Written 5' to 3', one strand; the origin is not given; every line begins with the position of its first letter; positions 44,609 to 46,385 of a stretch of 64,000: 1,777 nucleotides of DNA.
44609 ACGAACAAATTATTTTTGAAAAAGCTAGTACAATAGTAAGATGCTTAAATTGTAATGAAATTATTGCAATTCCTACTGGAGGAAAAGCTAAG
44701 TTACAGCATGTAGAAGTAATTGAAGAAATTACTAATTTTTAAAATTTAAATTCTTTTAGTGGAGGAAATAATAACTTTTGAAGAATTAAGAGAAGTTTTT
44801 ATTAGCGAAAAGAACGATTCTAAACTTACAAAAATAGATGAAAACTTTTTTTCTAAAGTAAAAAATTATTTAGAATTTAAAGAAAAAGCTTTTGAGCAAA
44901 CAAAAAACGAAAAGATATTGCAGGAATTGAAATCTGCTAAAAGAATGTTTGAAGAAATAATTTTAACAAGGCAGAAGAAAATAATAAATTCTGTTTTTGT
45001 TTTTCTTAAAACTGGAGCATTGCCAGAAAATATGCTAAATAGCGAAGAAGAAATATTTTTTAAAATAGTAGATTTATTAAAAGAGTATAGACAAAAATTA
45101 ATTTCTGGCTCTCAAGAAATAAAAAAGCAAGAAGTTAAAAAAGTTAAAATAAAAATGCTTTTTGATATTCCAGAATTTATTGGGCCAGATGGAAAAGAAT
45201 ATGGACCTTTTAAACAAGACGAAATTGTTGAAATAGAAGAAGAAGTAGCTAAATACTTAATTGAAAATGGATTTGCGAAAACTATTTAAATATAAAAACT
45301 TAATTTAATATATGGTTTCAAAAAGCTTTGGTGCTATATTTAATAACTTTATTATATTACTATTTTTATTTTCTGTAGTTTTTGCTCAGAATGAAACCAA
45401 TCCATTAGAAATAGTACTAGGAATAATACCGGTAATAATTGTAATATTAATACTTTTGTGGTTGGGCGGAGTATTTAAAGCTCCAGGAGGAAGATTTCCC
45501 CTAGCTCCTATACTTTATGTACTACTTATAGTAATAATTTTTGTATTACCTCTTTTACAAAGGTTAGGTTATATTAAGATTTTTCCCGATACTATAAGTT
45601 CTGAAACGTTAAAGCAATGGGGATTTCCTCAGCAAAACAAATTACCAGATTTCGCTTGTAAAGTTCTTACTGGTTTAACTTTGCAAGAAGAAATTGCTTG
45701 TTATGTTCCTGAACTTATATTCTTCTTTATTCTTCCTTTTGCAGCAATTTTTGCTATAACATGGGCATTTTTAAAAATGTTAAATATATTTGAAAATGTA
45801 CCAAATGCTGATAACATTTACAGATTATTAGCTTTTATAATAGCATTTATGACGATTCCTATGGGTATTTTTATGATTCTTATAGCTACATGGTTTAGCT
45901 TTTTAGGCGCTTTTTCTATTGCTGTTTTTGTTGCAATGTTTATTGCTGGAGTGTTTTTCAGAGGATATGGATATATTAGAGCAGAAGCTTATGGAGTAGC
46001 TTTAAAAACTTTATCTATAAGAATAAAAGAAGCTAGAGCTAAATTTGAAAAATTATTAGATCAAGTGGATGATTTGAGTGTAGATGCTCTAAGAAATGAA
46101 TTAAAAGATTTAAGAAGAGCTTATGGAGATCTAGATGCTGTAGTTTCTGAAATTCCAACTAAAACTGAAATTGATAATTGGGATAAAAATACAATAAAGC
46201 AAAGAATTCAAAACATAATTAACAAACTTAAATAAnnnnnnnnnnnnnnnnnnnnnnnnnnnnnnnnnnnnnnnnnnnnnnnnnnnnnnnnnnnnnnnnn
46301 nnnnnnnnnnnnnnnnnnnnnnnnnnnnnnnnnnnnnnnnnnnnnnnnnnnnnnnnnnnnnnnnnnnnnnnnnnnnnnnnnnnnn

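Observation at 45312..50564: FlaI/VirB11-like ATPase cluster with three paralogous small polytopic membrane proteins and two coiled-coil proteins, but no recognizable platform protein or pilins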

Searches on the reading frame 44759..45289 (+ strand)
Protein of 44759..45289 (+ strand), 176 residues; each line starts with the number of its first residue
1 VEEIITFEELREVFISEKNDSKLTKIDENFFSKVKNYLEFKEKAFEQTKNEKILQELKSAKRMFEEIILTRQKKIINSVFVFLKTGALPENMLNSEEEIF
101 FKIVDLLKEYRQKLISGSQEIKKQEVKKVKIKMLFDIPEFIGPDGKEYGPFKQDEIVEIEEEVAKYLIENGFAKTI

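Call 3: search_protein_families(library=pfam, proteins=[window:44759-45289:+], max_evalue=0.1)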
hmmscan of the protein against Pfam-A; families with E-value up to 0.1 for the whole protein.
window:44759-45289:+ (176 aa): 3 families
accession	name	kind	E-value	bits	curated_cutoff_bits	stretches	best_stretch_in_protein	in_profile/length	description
PF22090.1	Gins51_C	-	1.2e-12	47.8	27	1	129-175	1-47/48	Gins51, C-terminal domain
PF05916.17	Sld5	-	0.00027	21.6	22.3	1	36-114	25-101/102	GINS complex protein helical bundle domain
PF02787.25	CPSase_L_D3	-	0.042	14.3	26.6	1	21-61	28-67/80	Carbamoyl-phosphate synthetase large chain, oligomerisation domain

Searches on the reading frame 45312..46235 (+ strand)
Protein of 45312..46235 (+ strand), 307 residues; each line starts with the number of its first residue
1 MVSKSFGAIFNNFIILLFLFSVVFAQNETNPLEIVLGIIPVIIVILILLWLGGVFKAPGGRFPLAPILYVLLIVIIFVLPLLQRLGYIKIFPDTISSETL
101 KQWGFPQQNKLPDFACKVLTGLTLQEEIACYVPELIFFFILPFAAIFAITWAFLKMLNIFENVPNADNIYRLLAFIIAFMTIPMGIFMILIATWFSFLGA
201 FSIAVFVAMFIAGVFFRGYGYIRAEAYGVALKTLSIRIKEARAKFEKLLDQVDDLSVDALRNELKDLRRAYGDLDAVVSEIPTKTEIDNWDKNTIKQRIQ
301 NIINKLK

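Call 3: search_protein_families(library=pfam, proteins=[window:45312-46235:+], max_evalue=0.1)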
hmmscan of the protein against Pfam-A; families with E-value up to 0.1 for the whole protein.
window:45312-46235:+ (307 aa): 0 families

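Call 4: search_protein_families(library=ncbifam, proteins=[window:45312-46235:+], max_evalue=0.1)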
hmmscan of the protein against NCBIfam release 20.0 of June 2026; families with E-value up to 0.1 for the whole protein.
window:45312-46235:+ (307 aa): 0 families

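Call 69: find_homologous_proteins(query=window:45312-46235:+, max_evalue=0.001)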
Query window:45312-46235:+ (307 aa): 52 proteins with E <= 0.001 among 3412 candidates.
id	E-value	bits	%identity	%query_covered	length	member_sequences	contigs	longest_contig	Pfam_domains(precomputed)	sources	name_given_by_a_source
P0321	2.4e-193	660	100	100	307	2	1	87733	-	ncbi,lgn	ncbi:MAG: hypothetical protein QXQ14_00915 [Candidatus Aenigmatarchaeota archaeon]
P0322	1.5e-80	289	54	85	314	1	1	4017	-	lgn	-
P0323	9.9e-80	287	50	94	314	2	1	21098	-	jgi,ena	-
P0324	4.6e-78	281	53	83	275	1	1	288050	-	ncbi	ncbi:MAG: hypothetical protein QXT34_03460 [Candidatus Aenigmatarchaeota archaeon]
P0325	3.0e-76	275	48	84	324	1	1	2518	-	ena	-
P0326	2.0e-75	273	46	98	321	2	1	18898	-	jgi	jgi:uncharacterized membrane protein YfbV (UPF0208 family)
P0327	3.7e-74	268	52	94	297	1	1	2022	-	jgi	jgi:hypothetical protein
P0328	6.6e-74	268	52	93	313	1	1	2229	-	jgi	jgi:hypothetical protein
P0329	2.6e-73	266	50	90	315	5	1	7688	-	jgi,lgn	jgi:hypothetical protein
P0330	1.3e-72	263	47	96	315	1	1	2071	-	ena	-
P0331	1.4e-72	263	56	71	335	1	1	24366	-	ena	-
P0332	2.4e-72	262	50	81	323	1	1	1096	-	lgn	-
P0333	9.1e-72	260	49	93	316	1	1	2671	-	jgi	jgi:hypothetical protein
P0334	2.3e-70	256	49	93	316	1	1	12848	-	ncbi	-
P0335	1.5e-69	253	47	94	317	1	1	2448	-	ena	-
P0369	1.4e-23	102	37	71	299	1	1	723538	-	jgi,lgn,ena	-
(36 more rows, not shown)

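Call 70: find_encoding_contigs(protein=P0369, flank=10000, max_places=1)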
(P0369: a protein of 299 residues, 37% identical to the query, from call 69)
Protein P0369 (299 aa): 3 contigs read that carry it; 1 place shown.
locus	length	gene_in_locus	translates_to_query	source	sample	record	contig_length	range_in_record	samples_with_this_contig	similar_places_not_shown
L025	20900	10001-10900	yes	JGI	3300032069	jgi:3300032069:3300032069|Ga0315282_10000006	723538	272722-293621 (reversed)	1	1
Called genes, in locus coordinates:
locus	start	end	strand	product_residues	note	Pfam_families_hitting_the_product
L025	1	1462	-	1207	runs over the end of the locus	-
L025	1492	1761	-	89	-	-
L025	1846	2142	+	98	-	-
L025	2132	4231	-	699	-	-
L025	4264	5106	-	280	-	-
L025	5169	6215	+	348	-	-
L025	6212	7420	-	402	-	-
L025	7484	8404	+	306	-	-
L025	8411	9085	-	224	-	-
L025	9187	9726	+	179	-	-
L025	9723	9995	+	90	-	-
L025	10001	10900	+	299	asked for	-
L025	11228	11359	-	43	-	-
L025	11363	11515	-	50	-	-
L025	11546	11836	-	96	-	-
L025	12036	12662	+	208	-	-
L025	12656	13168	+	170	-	-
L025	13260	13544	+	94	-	PF01918:Alba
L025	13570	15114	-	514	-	PF02885:Glycos_trans_3N, PF00591:Glycos_transf_3, PF07831:PYNP_C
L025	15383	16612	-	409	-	PF02788:RuBisCO_large_N, PF00016:RuBisCO_large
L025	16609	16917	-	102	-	-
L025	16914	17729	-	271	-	PF01008:IF-2B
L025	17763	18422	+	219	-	PF01135:PCMT, PF01209:Ubie_methyltran, PF01596:Methyltransf_3 (weak), PF05175:MTS (weak), PF06325:PrmA, PF01189:Methyltr_RsmB-F (weak), PF13847:Methyltransf_31, PF13649:Methyltransf_25, +1 more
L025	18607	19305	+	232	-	PF01255:Prenyltransf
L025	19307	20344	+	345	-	PF01266:DAO (faint), PF01946:Thi4 (faint), PF03486:HI0933_like (weak), PF07992:Pyr_redox_2 (faint), PF13450:NAD_binding_8 (weak), PF01494:FAD_binding_3 (weak), PF22578:GGR_cat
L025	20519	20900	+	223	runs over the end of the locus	PF04981:NMD3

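Call 86: find_encoding_contigs(protein=P0321, flank=1000, max_places=3)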
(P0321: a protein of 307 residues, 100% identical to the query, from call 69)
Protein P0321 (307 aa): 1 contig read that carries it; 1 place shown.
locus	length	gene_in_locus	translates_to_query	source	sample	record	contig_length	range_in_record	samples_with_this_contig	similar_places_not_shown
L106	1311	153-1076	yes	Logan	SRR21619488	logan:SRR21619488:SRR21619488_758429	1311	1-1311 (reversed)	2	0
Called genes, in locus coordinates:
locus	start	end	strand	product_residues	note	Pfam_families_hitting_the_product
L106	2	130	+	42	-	?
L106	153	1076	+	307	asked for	-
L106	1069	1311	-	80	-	?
